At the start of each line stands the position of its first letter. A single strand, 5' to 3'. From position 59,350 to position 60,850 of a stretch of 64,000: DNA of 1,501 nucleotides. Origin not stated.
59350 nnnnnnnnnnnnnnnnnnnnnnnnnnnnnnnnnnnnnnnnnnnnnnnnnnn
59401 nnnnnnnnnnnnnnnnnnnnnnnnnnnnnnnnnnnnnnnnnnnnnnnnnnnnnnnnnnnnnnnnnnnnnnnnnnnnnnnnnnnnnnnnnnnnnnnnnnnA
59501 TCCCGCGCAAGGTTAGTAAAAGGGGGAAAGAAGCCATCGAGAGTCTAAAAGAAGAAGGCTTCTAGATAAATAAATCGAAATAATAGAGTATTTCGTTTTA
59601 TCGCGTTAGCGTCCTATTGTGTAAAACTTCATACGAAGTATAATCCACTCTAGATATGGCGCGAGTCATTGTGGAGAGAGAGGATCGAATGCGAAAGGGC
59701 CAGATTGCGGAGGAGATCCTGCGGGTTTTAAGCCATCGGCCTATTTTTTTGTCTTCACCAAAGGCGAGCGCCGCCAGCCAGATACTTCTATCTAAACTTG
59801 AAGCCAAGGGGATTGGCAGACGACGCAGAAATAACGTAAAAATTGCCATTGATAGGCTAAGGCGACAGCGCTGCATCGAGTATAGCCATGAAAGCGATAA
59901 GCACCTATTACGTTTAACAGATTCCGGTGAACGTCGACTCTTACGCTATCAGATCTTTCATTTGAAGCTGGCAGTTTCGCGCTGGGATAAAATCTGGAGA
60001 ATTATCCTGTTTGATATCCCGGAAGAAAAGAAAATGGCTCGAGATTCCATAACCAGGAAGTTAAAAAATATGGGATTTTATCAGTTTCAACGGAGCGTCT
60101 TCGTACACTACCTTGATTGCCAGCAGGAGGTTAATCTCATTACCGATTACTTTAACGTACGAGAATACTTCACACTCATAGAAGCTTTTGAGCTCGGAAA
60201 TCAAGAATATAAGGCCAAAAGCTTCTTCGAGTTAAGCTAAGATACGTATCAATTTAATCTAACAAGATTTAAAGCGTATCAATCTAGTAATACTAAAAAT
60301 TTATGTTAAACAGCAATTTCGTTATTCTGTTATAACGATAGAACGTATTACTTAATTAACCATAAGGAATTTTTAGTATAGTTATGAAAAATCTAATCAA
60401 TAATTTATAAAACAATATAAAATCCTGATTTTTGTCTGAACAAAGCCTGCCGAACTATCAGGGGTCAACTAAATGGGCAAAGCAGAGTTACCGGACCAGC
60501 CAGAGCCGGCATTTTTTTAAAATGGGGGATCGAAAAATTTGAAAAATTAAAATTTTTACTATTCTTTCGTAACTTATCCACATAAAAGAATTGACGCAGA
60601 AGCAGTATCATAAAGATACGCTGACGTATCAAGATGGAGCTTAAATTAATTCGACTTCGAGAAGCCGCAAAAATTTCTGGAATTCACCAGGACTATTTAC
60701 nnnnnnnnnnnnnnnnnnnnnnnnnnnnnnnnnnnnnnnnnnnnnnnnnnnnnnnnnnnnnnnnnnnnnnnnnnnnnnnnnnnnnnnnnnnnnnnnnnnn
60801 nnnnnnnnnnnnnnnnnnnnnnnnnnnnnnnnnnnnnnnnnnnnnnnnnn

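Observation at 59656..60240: PaaX-like / Cas2-like-domain regulator immediately upstream of the giant surface-protein gene, with no CRISPR array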

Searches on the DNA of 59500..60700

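Call 61: search_rna_families(source=window, start=59500, end=60700, threshold=evalue, max_evalue=1)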
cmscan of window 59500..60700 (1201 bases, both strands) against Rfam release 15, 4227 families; matches with E-value up to 1: 3.
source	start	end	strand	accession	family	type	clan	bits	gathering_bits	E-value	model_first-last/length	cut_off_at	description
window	60172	60236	+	RF00749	mir-208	Gene; miRNA;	-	22.9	56.4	0.02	1-77/77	no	mir-208 microRNA precursor family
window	60170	60234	-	RF00749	mir-208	Gene; miRNA;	-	22.1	56.4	0.034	1-77/77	no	mir-208 microRNA precursor family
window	60231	60311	-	RF00135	snoZ223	Gene; snRNA; snoRNA; CD-box;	CL00051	22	45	0.27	1-94/94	no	Small nucleolar RNA Z223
